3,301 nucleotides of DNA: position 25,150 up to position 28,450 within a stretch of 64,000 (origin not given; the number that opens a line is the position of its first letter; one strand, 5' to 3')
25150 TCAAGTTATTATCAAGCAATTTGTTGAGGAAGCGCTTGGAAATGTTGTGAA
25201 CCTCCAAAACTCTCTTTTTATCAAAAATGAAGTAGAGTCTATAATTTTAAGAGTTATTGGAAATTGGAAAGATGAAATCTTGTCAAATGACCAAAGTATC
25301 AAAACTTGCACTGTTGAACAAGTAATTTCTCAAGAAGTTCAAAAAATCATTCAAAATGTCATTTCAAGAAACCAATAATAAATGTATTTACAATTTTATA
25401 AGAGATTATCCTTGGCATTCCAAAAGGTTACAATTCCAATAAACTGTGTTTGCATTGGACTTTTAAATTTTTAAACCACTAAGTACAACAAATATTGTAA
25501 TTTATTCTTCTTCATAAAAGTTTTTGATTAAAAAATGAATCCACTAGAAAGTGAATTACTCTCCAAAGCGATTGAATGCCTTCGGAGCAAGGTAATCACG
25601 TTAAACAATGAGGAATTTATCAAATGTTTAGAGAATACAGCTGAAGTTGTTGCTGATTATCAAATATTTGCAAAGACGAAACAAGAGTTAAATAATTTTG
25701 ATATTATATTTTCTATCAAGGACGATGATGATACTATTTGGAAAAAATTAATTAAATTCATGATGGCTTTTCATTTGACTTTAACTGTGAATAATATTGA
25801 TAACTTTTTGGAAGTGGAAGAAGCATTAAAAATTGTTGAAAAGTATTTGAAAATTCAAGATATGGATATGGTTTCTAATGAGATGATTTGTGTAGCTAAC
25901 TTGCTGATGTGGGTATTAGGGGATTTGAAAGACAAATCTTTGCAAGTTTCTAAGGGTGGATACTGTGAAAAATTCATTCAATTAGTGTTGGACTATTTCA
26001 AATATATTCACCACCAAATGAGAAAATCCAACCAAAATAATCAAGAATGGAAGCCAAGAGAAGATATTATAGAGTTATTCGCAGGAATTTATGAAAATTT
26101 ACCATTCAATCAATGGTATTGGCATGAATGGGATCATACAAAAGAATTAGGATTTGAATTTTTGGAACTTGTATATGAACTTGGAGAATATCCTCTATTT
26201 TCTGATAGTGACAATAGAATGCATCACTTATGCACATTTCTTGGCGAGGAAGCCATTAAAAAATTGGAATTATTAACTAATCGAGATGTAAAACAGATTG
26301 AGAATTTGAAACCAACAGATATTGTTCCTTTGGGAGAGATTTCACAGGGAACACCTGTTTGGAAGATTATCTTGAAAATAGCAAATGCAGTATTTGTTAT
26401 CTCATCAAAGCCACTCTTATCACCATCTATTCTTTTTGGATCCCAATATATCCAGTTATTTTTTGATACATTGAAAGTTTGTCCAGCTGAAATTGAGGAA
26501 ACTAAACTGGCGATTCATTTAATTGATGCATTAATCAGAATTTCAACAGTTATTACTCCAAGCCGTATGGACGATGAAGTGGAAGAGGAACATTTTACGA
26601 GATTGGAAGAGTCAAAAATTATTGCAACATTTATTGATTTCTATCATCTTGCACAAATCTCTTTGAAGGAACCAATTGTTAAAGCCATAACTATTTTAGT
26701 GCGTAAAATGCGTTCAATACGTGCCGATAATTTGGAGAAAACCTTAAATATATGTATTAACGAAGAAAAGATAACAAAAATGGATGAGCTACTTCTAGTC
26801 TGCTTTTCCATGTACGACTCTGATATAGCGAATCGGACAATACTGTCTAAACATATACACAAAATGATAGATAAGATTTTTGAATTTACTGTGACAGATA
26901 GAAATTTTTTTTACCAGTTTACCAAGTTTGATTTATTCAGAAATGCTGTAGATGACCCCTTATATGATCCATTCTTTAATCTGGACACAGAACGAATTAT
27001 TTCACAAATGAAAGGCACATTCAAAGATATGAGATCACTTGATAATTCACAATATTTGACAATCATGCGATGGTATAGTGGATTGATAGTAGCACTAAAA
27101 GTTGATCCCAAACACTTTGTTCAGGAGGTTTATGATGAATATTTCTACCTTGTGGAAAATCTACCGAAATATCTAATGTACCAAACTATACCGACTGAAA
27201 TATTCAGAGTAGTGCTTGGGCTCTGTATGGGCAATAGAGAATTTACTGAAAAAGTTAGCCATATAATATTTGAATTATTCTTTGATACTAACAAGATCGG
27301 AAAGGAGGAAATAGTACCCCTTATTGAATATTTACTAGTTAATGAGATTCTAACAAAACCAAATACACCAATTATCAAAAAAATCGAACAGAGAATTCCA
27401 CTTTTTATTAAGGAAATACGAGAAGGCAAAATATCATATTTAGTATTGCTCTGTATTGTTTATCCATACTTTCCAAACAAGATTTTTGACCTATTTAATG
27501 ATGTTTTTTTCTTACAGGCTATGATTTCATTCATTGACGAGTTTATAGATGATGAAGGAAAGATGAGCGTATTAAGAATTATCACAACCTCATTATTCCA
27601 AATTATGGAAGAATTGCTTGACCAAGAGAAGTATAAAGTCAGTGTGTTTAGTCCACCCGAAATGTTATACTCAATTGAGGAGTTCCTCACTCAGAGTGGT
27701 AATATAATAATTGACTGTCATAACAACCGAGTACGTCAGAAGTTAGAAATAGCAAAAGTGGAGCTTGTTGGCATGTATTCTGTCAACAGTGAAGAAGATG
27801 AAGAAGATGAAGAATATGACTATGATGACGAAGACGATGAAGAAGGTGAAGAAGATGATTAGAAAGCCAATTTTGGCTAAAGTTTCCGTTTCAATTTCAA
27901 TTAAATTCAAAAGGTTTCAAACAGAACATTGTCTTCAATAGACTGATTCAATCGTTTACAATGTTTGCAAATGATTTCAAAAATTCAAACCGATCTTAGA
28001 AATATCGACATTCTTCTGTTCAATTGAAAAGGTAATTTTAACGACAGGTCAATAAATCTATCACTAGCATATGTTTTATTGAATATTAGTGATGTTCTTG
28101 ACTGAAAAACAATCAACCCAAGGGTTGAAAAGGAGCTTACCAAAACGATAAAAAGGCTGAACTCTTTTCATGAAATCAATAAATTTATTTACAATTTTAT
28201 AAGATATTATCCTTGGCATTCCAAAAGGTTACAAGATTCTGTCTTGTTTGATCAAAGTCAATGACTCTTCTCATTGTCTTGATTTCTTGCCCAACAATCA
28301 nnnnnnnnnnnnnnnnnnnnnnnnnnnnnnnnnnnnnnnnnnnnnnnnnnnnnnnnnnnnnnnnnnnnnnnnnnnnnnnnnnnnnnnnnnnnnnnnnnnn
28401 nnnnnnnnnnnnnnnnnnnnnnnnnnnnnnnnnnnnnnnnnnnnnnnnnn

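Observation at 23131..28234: Internally deleted pseudo-copy of the repeat-protein gene, re-used as the antisense C-terminal coding end of the FHA-RING gene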

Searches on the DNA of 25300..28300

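Call 54: search_rna_families(source=window, start=25300, end=28300, threshold=evalue, max_evalue=1)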
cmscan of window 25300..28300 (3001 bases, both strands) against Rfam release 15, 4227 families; matches with E-value up to 1: 2.
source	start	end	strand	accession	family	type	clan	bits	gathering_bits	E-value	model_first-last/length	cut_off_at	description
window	27791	27839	+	RF01306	sR52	Gene; snRNA; snoRNA; CD-box;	-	20.4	50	0.33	1-60/60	no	Small nucleolar RNA sR52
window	27514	27568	+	RF01121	sR38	Gene; snRNA; snoRNA; CD-box;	-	20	50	0.12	1-59/59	no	Small nucleolar RNA sR38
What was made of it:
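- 25434..28124 (+): Inserted segment of unknown origin: 101 nt upstream region, ORF X, and a 262-nt downstream spacer. No Rfam family above threshold (call 54).
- Tried and rejected: Nothing near threshold (call 54).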

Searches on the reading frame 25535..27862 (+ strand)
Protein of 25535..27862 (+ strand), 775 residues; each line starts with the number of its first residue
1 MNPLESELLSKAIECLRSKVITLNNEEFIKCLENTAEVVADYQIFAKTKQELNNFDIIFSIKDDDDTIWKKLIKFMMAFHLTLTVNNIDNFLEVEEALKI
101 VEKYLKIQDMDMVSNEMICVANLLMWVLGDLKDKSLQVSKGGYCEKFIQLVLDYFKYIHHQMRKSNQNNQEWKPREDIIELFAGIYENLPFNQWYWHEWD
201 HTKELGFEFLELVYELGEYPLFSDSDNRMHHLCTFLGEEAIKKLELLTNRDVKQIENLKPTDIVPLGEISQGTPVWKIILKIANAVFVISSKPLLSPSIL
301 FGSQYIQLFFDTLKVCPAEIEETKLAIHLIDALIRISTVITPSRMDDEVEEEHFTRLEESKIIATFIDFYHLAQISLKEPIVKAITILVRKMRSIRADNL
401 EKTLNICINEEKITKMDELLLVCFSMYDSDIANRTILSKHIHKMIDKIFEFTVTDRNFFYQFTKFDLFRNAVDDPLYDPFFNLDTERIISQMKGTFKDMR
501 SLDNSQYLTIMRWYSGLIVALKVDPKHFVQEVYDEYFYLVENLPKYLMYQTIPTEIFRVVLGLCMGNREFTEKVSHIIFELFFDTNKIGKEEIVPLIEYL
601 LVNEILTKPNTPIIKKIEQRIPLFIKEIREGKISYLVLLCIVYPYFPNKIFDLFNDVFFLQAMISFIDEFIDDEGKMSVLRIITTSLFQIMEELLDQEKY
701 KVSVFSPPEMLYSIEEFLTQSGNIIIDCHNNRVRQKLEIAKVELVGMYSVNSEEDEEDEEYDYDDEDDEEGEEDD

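Call 17: find_homologous_proteins(query=window:25535-27862:+)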
Query window:25535-27862:+: 8000 candidates shared short words with the query, none scored E <= 0.001.

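Call 19: search_protein_families(library=pfam, proteins=[window:25535-27862:+], max_evalue=0.1)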
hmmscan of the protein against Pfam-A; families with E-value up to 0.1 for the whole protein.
window:25535-27862:+ (775 aa): 1 family
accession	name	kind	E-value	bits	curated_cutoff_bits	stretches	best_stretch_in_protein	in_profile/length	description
PF16213.11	DCB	-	0.023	14.9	25.6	0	349-408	95-144/177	Mon2/Sec7/BIG1-like, dimerisation and cyclophilin-binding domain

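Call 31: search_protein_representatives(protein=window:25535-27790:+)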
Query: 752 residues. Proteins with E-value up to 0.001 (for the whole library): 1; up to 1e-10: 1; up to 1e-30: 1. The best 1 are listed.
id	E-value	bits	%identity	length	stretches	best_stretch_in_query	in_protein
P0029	1.2e-185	635.7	98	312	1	1-288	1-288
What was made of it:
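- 25535..27862 (+): ORF X (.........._50077, 775 aa, intronless, acidic tail). An orphan, predicted all-helical. Exhaustive phmmer against 1.84e9 representatives finds only its own cluster (call 31).
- It has no homologue in the exhaustive search (call 31). X is an orphan with no recognisable relatives (call 31).
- Tried and rejected: The exhaustive phmmer search (call 31) was used instead.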

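Call 41: predict_structure(protein=window:25535-27790:+)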
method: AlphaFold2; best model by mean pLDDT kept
length: 752 residues; sequences in the alignment: 1
mean_pLDDT: 52.0   pTM: 0.36
mean pLDDT of the five models: 52.0, 51.2, 40.4, 37.7, 31.6
residues with pLDDT >= 90: 0; 70-90: 86; 50-70: 317; < 50: 349
segments of 3 or more residues with pLDDT < 50: 1-92, 134-141, 169-173, 192-201, 218-363, 369-394, 411-414, 470-481, 548-550, 670-678, 698-705, 722-728, 745-752
pLDDT, mean of each block of 10 residues (from residue 1): 35 42 43 40 33 31 35 38 32 57 63 54 62 45 64 72 55 49 55 44 56 51 40 43 38 27 33 41 44 35 43 41 41 43 31 36 49 40 46 50 59 52 55 63 70 61 56 46 64 69 70 71 66 76 58 66 71 69 55 59 60 70 73 67 72 60 55 44 60 56 46 58 46 61 45 29
secondary structure, 60 per line:
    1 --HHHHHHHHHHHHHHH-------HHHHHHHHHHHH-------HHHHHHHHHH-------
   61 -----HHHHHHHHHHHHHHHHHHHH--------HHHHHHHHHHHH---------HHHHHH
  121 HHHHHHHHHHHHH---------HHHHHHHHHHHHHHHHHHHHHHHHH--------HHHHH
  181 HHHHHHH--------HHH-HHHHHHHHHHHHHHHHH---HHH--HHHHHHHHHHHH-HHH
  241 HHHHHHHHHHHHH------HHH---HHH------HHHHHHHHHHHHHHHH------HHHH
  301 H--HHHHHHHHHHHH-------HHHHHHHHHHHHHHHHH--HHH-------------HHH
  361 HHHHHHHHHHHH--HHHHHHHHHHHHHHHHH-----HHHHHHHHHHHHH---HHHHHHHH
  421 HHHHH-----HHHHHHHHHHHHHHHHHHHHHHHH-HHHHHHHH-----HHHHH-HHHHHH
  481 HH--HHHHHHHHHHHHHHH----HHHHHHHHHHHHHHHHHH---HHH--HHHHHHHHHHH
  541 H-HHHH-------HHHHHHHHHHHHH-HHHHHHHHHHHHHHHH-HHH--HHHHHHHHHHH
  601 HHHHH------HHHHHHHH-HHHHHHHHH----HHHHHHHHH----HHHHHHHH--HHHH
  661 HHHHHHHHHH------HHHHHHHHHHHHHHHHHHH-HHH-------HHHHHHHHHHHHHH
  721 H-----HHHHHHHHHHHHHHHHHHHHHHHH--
elements in order (helices of 4 or more, strands of 3 or more residues): H3-17 H25-36 H44-53 H66-85 H94-105 H115-133 H143-167 H176-187 H200-216 H225-236 H238-253 H275-290 H297-301 H304-315 H323-339 H358-372 H375-391 H397-409 H413-425 H431-454 H456-463 H469-473 H475-482 H485-499 H504-521 H530-541 H543-546 H554-566 H568-583 H590-605 H612-619 H621-629 H634-642 H647-654 H657-670 H677-695 H707-721 H727-750
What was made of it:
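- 25535..27862 (+): AlphaFold2 single-sequence model is all-alpha with pLDDT 52 (call 41).
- Tried and rejected: Structure of X. The single-sequence AlphaFold2 model has pLDDT 52 (call 41).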

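Call 45: find_homologous_proteins(query=window:25535-27760:+, max_evalue=0.01)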
Query window:25535-27760:+: 8000 candidates shared short words with the query, none scored E <= 0.01.
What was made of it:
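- Tried and rejected: Word-index protein searches with X (calls 17, 45).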

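Call 62: fold_search(model_id=the predicted structure, library=pdb)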
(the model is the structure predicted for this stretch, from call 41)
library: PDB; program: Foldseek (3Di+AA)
matches with E <= 10: 808; with E <= 0.001: 18
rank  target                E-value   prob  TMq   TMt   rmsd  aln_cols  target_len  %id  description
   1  2xwu_B                2.5e-04  1.00  0.24  0.21  18.2       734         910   10  CRYSTAL STRUCTURE OF IMPORTIN 13 - UBC9 COMPLEX (released 2010-12-29)
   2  8h5b_A                3.6e-04  1.00  0.28  0.25  17.8       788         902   12  The cryo-EM structure of nuclear transport receptor Kap114p complex with yeast TATA-box binding protein (released 2023-09-20)
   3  3opb_A                3.8e-04  1.00  0.24  0.24  28.2       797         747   11  Crystal structure of She4p (released 2010-12-01)
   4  8brh_A                4.1e-04  1.00  0.26  0.30  26.8       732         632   12  Co-crystal structure of She4 with Myo4 peptide (released 2024-06-05)
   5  5hdt_B                4.5e-04  0.96  0.15  0.12  39.5       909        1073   12  Human cohesin regulator Pds5B bound to a Wapl peptide (released 2016-03-09)
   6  9ogd_A                5.1e-04  1.00  0.37  0.35  14.3       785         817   11  Cryo-EM structure of human exportin-1 conjugated with selinexor and bound to human ASB8(R197A)-ELOB/C (released 2025-11-26)
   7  7wtz_K                5.3e-04  0.99  0.18  0.16  22.6       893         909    9  Cryo-EM structure of a human pre-40S ribosomal subunit - State RRP12-B2 (released 2022-10-19)
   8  7wtv_K                6.0e-04  1.00  0.21  0.17  20.1       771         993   11  Cryo-EM structure of a human pre-40S ribosomal subunit - State RRP12-A2 (released 2022-10-19)
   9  9b3i_A                6.8e-04  1.00  0.22  0.19  18.7       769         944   12  Cryo-EM structure of yeast (Nap1)2-H2A-H2B-Kap114-RanGTP (released 2024-11-27)
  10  3w3z_A                6.8e-04  0.99  0.22  0.19  29.2      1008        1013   10  Crystal structure of Kap121p bound to RanGTP (released 2013-04-10)
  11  5h2v_A                7.1e-04  1.00  0.25  0.20  18.7       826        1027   11  Crystal structure of the karyopherin Kap121p bound to the SUMO protease Ulp1p (released 2016-12-14)
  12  3w3w_A                8.0e-04  1.00  0.22  0.18  22.3       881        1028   11  Crystal structure of Kap121p bound to Ste12p (released 2013-04-10)
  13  5oqq_A                8.3e-04  1.00  0.22  0.21  24.7       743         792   12  Crystal structure of the S. cerevisiae condensin Ycg1-Brn1 subcomplex (released 2017-10-18)
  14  8fni_9                8.3e-04  0.99  0.18  0.17  24.9       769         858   11  Cryo-EM structure of RNase-treated RESC-B in trypanosomal RNA editing (released 2023-07-19)
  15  6a38_C                9.4e-04  1.00  0.28  0.24  15.7       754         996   11  MVM NS2 NES in complex with CRM1-Ran-RanBP1 (released 2019-06-19)
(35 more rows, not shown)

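Call 63: fold_search(model_id=the predicted structure, library=viral)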
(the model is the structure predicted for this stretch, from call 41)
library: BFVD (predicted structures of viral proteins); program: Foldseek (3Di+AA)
matches with E <= 10: 371; with E <= 0.001: 0
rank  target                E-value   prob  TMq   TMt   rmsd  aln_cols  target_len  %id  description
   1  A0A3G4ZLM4            2.6e-03  0.75  0.13  0.12  32.7       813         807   14  U-box domain protein [Terrestrivirus sp.]
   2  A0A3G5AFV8            3.2e-03  0.84  0.14  0.15  25.6       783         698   13  J domain-containing protein [Hyperionvirus sp.]
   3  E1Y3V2                5.5e-03  0.51  0.10  0.09  26.4       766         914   10  Putative internal virion protein [Pantoea phage LIMElight]
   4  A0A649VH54            1.8e-02  0.15  0.09  0.08  38.3       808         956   13  (no name in the UniProt tables at hand)
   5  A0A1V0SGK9            2.6e-02  0.57  0.14  0.14  21.5       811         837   11  RING finger protein [Hokovirus HKV1]
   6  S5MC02                3.0e-02  0.47  0.11  0.16  20.0       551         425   12  (no name in the UniProt tables at hand)
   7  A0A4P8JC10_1          3.7e-02  0.16  0.08  0.06  24.8       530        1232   13  Genome polyprotein (Fragment) [Ruddy turnstone calicivirus]
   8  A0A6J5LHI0            3.9e-02  0.20  0.10  0.10  32.2       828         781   11  Large polyvalent protein associated domain-containing protein [uncultured Caudovirales phage]
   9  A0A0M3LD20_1          4.0e-02  0.33  0.12  0.07  44.8       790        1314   13  Large tegument protein [Testudinid alphaherpesvirus 3]
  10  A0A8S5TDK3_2          4.2e-02  0.13  0.08  0.08  31.7       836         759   11  Tape measure domain protein [Siphoviridae sp. ctNnX9]
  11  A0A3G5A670            4.4e-02  0.90  0.24  0.27  27.3       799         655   12  Uncharacterized protein [Harvfovirus sp.]
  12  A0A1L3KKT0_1          4.6e-02  0.69  0.16  0.12  27.4       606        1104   12  Genome polyprotein [Hubei picorna-like virus 81]
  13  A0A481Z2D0            4.6e-02  0.54  0.14  0.18  23.5       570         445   11  Sel1 repeat protein [Mimivirus LCMiAC02]
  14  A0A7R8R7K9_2          6.3e-02  0.12  0.08  0.07  54.3       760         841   11  Tape measure protein [Klebsiella phage vB_KaS-Veronica]
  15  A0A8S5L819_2          6.6e-02  0.11  0.08  0.06  64.5       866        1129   10  Minor tail protein [Siphoviridae sp. ctDmQ3]
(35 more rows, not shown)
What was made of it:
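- Tried and rejected: Foldseek against PDB gives generic karyopherin/ARM-like solenoids at TM 0.37 or lower, and BFVD gives nothing with E <= 0.001 (calls 62-63).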
